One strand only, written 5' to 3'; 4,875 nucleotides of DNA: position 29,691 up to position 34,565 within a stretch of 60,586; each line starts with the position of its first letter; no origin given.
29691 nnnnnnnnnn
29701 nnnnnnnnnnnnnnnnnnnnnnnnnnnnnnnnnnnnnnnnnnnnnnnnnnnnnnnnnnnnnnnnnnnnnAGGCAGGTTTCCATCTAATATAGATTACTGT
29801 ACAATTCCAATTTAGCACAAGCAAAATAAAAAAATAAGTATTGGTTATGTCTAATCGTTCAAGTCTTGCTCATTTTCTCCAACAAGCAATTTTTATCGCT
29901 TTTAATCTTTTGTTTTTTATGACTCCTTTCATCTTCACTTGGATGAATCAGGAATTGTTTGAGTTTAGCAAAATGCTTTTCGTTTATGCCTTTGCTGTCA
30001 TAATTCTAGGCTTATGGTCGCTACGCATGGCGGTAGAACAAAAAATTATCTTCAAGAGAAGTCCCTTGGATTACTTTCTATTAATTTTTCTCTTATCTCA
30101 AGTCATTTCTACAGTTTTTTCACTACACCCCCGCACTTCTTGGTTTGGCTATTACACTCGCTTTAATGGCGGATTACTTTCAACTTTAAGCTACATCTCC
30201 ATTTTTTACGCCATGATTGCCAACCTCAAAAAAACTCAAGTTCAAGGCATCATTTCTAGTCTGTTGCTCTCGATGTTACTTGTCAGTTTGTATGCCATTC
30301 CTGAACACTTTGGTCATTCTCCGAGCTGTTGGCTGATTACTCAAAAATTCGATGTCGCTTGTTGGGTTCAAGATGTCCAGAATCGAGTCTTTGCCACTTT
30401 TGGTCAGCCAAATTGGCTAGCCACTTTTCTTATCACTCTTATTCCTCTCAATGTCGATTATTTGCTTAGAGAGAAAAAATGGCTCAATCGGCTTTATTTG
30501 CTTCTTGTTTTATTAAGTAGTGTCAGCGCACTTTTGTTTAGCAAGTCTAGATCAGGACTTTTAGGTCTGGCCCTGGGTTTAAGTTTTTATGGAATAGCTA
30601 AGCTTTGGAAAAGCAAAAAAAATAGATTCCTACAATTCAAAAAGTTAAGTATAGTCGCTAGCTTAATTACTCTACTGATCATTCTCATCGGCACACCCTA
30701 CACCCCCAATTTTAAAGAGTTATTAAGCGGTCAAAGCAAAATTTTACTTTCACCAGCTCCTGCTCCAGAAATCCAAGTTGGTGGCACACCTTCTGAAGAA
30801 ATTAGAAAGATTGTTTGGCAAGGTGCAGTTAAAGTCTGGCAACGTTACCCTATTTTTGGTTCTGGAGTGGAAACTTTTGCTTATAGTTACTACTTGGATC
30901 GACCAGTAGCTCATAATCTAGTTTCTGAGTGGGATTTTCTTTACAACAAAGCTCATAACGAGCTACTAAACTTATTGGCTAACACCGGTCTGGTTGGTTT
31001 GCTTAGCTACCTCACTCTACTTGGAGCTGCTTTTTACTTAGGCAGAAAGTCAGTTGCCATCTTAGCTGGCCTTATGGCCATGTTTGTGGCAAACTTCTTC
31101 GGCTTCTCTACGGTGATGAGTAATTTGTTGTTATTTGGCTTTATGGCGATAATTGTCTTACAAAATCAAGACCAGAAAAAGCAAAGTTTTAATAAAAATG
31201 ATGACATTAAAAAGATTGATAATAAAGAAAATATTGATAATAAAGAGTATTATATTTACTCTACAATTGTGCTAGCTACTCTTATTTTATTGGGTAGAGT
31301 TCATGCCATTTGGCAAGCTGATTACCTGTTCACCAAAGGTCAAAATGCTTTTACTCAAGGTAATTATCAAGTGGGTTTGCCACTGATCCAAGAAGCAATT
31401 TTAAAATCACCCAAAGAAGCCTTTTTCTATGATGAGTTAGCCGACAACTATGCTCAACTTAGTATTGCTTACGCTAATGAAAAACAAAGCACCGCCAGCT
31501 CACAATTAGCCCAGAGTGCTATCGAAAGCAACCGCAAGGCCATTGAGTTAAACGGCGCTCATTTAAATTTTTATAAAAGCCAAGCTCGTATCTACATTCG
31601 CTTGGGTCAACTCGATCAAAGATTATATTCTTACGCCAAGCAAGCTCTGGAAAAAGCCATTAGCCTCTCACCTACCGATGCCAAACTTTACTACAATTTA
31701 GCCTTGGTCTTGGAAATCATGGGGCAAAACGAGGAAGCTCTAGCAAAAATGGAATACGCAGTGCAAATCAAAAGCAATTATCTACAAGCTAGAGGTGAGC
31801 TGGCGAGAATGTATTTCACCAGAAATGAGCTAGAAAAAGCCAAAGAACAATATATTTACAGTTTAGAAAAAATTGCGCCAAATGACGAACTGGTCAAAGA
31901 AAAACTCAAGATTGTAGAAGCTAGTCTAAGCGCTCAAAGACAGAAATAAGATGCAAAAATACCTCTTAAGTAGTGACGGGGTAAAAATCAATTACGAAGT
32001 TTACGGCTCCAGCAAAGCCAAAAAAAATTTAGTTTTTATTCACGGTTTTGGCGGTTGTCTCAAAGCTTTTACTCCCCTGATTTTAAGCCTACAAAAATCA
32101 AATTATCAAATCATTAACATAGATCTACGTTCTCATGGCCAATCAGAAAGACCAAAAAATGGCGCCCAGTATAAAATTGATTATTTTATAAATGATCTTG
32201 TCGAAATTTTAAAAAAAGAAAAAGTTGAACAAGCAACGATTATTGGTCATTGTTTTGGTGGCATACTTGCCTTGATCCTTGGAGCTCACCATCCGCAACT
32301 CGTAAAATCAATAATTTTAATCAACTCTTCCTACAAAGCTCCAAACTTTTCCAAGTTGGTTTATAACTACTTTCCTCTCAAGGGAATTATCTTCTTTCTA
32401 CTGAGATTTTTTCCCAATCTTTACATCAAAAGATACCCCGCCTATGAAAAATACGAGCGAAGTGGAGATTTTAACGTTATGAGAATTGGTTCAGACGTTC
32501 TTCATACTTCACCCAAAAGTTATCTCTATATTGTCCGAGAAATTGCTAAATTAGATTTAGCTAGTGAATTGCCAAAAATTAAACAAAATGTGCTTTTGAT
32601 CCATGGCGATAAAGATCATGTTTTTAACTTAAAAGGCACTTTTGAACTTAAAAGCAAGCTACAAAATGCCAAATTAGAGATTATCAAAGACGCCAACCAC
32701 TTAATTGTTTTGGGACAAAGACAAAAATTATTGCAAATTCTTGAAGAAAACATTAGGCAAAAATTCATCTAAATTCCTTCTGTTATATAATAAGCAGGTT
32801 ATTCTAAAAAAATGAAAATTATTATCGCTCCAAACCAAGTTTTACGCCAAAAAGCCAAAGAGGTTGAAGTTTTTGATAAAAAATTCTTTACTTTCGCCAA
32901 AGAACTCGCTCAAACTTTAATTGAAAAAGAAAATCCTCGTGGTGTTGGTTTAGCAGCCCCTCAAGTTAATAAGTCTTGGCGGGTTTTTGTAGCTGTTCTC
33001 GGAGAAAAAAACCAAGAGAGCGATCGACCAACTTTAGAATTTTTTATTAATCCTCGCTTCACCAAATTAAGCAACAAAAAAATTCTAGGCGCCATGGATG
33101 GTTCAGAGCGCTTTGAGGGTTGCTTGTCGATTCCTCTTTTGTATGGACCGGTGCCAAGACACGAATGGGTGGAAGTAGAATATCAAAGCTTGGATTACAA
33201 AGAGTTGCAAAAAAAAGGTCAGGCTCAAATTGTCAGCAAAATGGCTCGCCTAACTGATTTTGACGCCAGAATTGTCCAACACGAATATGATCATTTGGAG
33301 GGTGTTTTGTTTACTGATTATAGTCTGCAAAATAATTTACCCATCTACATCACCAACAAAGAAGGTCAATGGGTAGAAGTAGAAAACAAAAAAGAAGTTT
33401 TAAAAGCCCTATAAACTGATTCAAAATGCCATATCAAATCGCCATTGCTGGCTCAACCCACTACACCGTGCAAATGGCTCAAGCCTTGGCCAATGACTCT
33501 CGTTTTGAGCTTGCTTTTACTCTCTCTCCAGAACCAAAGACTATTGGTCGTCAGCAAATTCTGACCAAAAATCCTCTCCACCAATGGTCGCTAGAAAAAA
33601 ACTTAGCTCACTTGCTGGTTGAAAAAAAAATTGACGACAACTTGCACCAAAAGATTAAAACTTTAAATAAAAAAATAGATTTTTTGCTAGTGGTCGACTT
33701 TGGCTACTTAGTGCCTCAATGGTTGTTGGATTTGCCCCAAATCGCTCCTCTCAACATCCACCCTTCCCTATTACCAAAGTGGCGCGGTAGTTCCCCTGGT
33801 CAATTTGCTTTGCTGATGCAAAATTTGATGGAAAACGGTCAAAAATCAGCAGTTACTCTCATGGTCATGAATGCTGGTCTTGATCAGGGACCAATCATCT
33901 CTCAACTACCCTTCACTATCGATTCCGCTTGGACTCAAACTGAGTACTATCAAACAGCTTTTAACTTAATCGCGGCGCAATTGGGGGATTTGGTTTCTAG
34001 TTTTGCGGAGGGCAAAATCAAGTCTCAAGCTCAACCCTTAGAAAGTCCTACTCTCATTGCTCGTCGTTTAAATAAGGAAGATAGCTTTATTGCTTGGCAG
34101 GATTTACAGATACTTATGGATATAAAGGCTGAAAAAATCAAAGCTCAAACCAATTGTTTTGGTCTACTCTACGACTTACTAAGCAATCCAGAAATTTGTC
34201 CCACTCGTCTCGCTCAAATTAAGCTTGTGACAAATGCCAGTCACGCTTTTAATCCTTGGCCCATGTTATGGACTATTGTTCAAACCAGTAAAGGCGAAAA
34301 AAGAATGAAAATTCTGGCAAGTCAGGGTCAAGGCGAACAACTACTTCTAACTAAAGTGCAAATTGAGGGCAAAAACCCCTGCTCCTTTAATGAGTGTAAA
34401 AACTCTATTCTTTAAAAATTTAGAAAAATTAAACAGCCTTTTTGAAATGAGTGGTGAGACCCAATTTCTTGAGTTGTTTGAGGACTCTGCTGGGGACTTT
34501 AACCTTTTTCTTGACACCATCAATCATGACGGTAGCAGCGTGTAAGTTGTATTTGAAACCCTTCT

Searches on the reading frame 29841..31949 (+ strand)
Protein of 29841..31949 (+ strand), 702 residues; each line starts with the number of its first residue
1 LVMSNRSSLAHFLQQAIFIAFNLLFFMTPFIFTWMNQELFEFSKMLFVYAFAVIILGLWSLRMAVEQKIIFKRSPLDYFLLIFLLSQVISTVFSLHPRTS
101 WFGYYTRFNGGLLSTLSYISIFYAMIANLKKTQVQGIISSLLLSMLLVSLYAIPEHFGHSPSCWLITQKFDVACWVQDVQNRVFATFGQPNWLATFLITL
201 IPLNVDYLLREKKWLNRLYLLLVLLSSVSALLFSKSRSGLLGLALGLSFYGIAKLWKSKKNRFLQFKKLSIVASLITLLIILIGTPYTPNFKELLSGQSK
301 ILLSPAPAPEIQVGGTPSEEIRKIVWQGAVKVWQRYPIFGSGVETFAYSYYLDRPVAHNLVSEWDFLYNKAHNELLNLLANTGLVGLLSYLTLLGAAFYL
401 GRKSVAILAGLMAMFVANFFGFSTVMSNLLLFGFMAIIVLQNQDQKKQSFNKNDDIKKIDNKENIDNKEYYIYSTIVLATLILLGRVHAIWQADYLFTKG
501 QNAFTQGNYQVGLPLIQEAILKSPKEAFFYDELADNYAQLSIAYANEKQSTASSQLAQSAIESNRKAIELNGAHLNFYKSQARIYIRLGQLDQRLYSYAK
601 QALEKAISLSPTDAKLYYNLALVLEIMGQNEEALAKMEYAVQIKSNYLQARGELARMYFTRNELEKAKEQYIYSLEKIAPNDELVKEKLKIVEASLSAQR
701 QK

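Call 76: search_protein_families(library=pfam, proteins=[window:29841-31949:+], max_evalue=0.0001)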
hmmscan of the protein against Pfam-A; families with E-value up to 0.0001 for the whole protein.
window:29841-31949:+ (702 aa): 5 families
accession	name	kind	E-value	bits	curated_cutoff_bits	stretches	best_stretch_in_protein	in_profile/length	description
PF04932.20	Wzy_C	-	6.8e-18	65.3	31.7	1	223-391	2-149/149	O-Antigen ligase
PF13431.12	TPR_17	-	4.4e-11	42.6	24.4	1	603-634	2-33/34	Tetratricopeptide repeat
PF07719.23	TPR_2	-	9.7e-08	32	27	0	614-646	1-33/34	Tetratricopeptide repeat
PF14559.12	TPR_19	-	1.8e-06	28.6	25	0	627-669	4-46/68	Tetratricopeptide repeat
PF13432.12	TPR_16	-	8.7e-06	26.5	32.7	0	591-645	8-62/65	Tetratricopeptide repeat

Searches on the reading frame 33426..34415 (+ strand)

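Call 76: search_protein_families(library=pfam, proteins=[window:33426-34415:+], max_evalue=0.0001)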
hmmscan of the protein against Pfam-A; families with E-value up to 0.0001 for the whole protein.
window:33426-34415:+ (329 aa): 1 family
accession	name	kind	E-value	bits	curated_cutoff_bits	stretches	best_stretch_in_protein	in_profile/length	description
PF00551.24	Formyl_trans_N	-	1.4e-19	71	26.1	1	7-176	7-167/181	Formyl transferase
